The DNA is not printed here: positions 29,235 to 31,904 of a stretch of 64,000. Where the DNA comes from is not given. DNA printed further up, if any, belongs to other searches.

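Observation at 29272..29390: Poly-G contingency tract (G15) in the leader of GLUG paralog B: one nt out of frame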

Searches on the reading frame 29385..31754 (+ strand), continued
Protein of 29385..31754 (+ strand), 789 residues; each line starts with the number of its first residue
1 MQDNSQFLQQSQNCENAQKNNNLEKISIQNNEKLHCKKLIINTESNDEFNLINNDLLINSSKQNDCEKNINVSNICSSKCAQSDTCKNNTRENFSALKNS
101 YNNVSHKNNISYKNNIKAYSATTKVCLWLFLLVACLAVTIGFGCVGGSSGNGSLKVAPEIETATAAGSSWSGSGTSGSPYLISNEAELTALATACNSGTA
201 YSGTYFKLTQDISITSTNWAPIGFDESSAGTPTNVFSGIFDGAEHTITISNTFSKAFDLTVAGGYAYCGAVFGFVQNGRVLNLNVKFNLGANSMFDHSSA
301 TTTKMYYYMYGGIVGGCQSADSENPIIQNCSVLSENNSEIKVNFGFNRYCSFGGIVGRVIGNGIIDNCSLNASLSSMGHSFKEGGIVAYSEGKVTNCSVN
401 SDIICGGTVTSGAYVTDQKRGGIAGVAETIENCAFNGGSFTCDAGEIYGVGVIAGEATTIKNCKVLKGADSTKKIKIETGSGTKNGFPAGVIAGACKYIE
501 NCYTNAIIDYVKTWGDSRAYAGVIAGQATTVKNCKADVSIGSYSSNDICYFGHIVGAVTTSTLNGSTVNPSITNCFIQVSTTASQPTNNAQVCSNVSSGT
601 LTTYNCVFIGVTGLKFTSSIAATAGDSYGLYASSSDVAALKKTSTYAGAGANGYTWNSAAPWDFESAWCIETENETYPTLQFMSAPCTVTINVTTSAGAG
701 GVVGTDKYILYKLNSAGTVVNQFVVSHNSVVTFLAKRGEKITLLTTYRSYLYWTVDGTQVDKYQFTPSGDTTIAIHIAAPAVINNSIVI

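Call 24: find_encoding_contigs(protein=P0008, flank=3000, max_places=6)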
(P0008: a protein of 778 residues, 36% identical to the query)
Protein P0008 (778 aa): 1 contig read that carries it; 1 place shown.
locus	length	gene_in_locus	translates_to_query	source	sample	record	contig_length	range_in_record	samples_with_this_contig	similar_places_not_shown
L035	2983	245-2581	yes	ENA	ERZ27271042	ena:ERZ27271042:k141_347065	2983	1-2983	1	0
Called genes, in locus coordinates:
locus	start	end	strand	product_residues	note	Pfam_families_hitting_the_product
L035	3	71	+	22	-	?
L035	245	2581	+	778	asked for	-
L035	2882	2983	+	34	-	?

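Call 83: search_protein_families(library=pfam, max_evalue=1, proteins=[window:29385-31754:+])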
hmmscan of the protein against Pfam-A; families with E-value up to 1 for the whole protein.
window:29385-31754:+ (789 aa): 3 families
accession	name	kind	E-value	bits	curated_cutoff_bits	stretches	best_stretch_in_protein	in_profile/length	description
PF07581.17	Glug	-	0.028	15.3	20.5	2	351-373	4-26/28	The GLUG motif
PF11368.13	DUF3169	-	0.082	12.9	31.6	1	110-145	195-230/250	Protein of unknown function (DUF3169)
PF18739.6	HEPN_Apea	-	0.71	10.7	24.4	0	83-142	70-132/136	Apea-like HEPN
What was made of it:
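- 29898..31220 (+): GLUG-type right-handed beta-helix ectodomain (about residues 210-650). Sub-threshold Pfam GLUG (call 83).
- On GLUG-motif protein family (Pfam PF07581): B: 15.3 bits, E 0.028 (call 83).
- Closest known: GLUG-motif beta-helix proteins. Different: B itself is sub-threshold for GLUG (call 83).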
